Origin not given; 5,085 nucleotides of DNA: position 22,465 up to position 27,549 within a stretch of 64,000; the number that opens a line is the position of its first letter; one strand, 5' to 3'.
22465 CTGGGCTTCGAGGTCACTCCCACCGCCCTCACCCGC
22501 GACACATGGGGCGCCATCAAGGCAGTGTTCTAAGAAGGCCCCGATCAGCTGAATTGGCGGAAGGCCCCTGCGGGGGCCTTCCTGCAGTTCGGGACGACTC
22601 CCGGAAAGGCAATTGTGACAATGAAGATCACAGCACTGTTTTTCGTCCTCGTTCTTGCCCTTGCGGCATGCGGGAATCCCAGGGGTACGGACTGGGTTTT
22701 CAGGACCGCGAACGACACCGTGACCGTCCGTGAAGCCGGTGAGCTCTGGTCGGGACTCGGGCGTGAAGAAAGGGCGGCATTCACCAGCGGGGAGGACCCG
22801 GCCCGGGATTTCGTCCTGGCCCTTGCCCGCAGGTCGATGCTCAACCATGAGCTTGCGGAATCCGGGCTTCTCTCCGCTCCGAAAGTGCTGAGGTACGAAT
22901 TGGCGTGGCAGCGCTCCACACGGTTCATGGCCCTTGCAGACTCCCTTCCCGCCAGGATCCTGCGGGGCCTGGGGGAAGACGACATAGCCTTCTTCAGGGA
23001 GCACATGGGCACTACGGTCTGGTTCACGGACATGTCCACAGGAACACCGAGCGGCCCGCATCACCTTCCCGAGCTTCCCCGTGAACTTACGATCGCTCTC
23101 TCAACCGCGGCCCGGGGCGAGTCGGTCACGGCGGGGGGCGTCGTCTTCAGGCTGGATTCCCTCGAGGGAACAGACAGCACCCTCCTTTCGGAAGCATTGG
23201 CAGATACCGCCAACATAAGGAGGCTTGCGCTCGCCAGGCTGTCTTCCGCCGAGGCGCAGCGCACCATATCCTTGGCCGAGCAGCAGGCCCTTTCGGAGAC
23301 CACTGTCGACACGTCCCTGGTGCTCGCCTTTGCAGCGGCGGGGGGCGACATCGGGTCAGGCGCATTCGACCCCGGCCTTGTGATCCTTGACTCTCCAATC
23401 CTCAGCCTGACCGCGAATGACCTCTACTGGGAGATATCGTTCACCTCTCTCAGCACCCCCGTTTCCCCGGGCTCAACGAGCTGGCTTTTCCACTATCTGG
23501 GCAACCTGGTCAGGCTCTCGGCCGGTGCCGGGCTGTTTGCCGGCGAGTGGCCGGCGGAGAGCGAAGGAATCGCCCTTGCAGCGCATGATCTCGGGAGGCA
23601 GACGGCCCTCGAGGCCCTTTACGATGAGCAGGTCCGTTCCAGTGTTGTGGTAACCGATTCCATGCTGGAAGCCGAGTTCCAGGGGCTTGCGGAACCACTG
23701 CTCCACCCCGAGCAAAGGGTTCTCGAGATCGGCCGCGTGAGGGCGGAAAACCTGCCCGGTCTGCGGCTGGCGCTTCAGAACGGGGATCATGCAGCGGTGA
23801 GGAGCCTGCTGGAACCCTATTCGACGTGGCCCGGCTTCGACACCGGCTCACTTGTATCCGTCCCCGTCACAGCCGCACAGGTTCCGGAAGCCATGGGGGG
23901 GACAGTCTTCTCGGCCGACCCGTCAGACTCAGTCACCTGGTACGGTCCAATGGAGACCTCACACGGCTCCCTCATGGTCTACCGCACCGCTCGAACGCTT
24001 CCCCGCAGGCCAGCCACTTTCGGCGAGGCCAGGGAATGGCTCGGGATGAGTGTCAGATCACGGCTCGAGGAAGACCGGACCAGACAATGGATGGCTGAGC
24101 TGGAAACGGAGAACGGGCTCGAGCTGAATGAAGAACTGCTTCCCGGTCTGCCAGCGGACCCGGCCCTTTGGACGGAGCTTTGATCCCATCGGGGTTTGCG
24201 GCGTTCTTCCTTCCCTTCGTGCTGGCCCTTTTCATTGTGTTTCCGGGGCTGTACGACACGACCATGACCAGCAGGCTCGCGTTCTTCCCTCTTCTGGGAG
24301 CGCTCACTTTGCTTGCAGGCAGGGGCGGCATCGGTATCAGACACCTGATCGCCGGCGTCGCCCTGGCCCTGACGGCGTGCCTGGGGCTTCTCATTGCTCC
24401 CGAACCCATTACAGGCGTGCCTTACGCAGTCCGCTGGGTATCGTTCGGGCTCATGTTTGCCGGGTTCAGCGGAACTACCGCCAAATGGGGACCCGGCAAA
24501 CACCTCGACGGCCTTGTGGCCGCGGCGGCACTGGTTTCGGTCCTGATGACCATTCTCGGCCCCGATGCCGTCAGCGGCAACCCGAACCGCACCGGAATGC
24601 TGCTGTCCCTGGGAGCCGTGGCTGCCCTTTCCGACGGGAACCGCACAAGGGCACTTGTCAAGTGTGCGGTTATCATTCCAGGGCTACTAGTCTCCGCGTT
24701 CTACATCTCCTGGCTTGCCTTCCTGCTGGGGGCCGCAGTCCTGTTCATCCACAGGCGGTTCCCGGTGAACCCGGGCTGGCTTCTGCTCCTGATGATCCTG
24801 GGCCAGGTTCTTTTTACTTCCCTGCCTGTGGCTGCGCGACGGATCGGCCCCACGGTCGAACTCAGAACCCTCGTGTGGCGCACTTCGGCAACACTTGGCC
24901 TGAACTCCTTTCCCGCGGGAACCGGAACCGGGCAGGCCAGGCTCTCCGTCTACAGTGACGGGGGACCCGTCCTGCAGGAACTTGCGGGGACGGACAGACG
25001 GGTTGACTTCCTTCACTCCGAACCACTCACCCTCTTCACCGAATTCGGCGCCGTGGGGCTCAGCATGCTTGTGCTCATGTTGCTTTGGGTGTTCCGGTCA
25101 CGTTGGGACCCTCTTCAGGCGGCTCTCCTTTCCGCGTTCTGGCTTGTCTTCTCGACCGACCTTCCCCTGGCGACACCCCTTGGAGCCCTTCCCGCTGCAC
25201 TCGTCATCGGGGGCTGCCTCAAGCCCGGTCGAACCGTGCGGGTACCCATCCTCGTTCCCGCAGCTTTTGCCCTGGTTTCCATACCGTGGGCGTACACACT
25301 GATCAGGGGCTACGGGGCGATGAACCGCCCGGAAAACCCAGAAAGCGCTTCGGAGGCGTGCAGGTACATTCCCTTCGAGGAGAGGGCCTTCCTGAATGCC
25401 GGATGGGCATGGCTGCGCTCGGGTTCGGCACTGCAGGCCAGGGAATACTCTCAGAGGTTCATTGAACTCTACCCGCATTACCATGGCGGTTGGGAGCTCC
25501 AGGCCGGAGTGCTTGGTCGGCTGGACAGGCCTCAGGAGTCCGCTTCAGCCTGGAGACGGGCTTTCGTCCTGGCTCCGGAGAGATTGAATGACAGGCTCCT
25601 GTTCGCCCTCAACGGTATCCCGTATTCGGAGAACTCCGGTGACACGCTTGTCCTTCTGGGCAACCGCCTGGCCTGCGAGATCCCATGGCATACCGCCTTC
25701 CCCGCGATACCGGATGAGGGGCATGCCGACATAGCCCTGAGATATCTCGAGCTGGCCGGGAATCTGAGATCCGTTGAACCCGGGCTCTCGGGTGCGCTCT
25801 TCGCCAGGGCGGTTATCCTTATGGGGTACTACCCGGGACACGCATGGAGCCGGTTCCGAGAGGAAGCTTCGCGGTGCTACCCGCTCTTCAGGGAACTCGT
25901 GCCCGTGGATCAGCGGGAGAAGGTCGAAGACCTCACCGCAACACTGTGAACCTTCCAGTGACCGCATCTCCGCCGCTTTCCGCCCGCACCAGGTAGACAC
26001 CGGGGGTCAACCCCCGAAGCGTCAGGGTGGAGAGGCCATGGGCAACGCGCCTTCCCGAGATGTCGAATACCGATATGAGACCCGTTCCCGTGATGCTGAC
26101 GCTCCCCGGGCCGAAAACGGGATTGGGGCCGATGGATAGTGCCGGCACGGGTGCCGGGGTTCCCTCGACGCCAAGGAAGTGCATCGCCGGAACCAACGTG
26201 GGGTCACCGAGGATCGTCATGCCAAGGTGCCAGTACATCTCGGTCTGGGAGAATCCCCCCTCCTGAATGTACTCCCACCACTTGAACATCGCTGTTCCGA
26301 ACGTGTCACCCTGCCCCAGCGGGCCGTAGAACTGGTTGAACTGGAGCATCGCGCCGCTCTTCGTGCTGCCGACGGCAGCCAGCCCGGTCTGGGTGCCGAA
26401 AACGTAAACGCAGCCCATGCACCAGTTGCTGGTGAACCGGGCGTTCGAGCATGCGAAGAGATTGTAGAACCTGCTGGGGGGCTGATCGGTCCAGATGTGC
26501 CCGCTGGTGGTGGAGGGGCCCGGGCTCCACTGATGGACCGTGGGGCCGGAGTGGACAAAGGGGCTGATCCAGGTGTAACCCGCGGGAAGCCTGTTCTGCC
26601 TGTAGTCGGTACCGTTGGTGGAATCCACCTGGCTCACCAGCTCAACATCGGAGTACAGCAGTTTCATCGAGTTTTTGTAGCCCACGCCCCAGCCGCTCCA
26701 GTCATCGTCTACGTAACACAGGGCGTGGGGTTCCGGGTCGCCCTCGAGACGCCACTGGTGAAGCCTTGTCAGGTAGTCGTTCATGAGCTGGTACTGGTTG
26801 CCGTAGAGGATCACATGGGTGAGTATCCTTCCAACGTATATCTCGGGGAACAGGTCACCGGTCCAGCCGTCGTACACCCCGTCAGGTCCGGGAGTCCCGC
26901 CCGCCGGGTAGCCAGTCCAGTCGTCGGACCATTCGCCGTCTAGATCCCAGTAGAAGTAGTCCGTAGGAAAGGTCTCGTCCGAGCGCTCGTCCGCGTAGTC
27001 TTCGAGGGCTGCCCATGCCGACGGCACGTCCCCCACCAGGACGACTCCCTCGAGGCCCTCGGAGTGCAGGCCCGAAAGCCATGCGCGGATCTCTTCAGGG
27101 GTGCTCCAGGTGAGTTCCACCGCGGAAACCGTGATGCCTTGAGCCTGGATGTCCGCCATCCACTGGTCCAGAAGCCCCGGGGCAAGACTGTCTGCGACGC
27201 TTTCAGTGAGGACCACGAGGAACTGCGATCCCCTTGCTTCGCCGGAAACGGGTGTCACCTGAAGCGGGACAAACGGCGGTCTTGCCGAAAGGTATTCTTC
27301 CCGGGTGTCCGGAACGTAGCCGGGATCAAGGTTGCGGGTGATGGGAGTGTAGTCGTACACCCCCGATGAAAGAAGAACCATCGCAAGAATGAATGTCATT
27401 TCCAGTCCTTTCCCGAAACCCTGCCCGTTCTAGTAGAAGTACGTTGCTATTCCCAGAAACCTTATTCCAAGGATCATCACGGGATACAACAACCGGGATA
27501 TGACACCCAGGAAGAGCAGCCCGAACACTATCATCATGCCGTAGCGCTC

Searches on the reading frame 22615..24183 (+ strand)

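Call 41: search_protein_families(library=pfam, proteins=[window:22615-24183:+], max_evalue=0.0001)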
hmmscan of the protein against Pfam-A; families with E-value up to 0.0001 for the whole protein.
window:22615-24183:+ (522 aa): 0 families

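Call 60: search_protein_families(library=pfam, proteins=[window:22615-24183:+], max_evalue=5)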
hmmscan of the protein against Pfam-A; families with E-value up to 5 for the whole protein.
window:22615-24183:+ (522 aa): 2 families
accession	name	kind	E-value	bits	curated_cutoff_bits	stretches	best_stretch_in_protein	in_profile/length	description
PF13145.12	Rotamase_2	-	0.17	13.1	27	1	346-474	1-121/121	PPIC-type PPIASE domain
PF13627.12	LptM_cons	-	0.57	10.5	27.3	1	7-20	2-15/23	LPS-assembly lipoprotein LptM, conserved region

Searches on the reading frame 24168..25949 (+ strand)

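Call 41: search_protein_families(library=pfam, proteins=[window:24168-25949:+], max_evalue=0.0001)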
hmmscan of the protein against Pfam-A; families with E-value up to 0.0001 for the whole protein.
window:24168-25949:+ (593 aa): 0 families

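Call 60: search_protein_families(library=pfam, proteins=[window:24168-25949:+], max_evalue=5)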
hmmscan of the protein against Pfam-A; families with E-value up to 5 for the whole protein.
window:24168-25949:+ (593 aa): 2 families
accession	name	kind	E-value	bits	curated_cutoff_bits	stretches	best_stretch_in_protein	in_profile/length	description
PF13174.12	TPR_6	-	0.11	13.7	26.3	1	407-437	2-32/33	Tetratricopeptide repeat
PF07719.23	TPR_2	-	0.21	12.2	27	0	442-471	4-33/34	Tetratricopeptide repeat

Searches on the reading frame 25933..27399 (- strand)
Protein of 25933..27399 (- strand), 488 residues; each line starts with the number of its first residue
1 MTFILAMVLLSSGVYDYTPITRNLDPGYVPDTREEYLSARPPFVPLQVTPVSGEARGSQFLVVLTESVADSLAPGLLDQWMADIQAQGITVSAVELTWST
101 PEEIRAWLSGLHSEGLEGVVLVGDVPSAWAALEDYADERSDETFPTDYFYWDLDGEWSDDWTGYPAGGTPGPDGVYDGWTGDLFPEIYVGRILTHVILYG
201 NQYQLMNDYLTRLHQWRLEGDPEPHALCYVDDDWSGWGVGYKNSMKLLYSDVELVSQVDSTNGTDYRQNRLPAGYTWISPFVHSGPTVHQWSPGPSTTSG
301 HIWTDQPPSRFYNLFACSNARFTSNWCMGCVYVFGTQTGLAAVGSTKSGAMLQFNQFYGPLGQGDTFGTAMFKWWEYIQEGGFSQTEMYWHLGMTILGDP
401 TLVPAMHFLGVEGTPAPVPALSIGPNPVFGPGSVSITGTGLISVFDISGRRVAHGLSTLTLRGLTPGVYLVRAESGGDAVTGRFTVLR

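Call 41: search_protein_families(library=pfam, proteins=[window:25933-27399:-], max_evalue=0.0001)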
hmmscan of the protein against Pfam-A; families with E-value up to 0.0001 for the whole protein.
window:25933-27399:- (488 aa): 1 family
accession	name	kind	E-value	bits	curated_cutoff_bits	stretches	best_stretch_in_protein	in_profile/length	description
PF01364.23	Peptidase_C25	-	2.3e-09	37.4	23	1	86-403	22-373/374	Peptidase family C25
